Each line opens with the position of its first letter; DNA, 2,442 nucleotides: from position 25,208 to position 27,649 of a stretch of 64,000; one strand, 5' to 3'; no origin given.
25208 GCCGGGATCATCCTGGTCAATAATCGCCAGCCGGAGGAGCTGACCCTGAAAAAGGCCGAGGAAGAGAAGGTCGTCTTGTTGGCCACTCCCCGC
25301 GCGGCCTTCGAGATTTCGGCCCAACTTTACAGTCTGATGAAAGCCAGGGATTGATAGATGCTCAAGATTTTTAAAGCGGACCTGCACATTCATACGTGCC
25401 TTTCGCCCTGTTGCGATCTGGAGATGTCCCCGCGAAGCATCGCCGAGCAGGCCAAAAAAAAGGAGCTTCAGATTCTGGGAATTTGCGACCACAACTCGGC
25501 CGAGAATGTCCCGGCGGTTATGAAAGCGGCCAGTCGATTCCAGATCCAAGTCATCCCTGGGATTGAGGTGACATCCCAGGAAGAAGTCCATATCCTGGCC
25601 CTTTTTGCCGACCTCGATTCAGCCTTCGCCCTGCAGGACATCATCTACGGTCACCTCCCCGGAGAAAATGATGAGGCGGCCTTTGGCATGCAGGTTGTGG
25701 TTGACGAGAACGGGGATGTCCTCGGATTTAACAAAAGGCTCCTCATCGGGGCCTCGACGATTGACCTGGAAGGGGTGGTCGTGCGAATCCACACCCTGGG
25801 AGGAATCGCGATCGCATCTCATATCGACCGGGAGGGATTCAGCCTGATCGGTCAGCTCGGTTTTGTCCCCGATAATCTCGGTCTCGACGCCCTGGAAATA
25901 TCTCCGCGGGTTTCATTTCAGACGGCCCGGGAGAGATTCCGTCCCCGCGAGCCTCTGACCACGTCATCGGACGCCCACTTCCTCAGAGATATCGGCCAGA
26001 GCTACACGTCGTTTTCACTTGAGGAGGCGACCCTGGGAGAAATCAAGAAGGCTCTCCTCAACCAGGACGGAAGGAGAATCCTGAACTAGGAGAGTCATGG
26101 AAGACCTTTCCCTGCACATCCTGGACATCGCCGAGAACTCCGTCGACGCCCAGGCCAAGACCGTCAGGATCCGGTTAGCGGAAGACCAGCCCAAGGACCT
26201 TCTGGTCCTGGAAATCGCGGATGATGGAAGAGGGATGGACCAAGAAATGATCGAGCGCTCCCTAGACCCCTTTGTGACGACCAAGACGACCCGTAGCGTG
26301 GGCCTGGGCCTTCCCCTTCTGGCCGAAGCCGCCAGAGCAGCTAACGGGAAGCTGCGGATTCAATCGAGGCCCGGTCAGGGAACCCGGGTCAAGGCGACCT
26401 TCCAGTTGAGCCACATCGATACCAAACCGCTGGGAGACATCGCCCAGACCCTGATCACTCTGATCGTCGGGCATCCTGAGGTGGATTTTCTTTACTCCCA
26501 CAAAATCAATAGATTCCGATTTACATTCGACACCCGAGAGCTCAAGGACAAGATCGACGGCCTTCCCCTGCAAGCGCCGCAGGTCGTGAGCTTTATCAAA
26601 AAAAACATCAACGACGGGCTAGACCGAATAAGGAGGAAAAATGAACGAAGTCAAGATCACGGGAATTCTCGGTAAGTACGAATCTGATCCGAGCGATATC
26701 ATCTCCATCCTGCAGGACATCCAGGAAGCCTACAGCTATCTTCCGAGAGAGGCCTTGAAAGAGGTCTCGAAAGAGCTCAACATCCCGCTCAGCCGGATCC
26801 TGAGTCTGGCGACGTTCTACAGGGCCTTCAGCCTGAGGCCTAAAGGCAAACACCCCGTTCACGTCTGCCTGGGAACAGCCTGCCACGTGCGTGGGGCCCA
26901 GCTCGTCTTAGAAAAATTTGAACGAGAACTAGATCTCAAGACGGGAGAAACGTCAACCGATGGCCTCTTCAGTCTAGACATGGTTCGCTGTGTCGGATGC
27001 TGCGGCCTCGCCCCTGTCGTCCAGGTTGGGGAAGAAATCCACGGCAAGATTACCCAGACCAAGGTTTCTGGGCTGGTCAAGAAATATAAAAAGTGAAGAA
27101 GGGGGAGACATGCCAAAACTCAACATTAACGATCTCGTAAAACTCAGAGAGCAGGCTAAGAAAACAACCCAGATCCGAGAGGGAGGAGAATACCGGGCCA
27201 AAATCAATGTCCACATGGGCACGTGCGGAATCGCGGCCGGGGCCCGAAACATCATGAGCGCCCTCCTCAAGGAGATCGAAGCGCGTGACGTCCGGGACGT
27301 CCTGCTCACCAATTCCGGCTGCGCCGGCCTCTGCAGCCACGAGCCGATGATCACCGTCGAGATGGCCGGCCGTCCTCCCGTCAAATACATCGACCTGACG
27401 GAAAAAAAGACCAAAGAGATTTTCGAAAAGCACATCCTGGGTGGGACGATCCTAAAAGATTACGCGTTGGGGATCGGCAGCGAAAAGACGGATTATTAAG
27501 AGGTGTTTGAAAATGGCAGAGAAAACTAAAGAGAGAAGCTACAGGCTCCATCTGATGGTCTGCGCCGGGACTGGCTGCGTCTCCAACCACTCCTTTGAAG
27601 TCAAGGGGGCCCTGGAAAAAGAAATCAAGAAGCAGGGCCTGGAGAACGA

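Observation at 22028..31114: HdrA is split at its inserted ferredoxin domain, with the halves 6.5 kb apart and the C-half fused to a NuoG/HydA-N-like module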

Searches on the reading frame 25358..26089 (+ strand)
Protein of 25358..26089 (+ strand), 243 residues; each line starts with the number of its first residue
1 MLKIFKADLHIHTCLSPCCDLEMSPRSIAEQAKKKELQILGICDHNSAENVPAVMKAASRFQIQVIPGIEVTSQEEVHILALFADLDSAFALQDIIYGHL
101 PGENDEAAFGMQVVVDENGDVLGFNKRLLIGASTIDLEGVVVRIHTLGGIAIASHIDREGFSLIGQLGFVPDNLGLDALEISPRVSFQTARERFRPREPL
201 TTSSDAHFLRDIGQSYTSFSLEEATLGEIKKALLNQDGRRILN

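Call 57: search_protein_families(library=pfam, proteins=[window:25358-26089:+], max_evalue=0.001)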
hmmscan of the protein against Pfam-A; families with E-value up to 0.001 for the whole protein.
window:25358-26089:+ (243 aa): 2 families
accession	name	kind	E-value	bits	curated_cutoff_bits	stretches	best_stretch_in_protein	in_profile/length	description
PF02811.25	PHP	-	2.2e-10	41.6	26.4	1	8-81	1-77/164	PHP domain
PF13263.12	PHP_C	-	1.4e-06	28.1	21.3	1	199-234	17-52/56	PHP-associated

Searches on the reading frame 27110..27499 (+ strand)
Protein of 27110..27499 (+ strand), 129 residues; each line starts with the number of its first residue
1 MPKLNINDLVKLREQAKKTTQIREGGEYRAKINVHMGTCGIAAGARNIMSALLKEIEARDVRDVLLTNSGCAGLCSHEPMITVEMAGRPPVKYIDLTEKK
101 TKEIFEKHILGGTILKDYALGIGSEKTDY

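Call 27: search_protein_families(library=pfam, proteins=[window:27110-27499:+], max_evalue=0.00001)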
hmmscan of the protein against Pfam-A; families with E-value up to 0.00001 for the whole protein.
window:27110-27499:+ (129 aa): 0 families

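Call 82: search_solved_structures(query=window:27110-27499:+, max_evalue=0.01)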
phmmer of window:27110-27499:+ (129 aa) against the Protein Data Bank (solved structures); distinct sequences matched with E-value up to 0.01: 6.
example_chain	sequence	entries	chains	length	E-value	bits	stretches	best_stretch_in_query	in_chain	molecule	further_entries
8oh5_B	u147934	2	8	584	1.1e-13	54.5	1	31-121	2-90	NAD-reducing hydrogenase subunit HoxF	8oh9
9n5u_B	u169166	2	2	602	7.1e-11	45.4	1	32-119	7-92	NfnB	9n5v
9bov_B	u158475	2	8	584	2.6e-10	43.6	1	31-121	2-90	NADH dehydrogenase (Quinone)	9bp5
7t2r_B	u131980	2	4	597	6.1e-07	32.7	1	28-117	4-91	NiFe hydrogenase subunit B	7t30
9mqx_B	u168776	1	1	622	0.0019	21.4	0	32-116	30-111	NADH:ubiquinone oxidoreductase, NADH-binding (51 kD) subunit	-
1f37_A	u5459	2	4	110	0.004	20.4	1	36-118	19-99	FERREDOXIN [2FE-2S] | [2Fe-2S] ferredoxin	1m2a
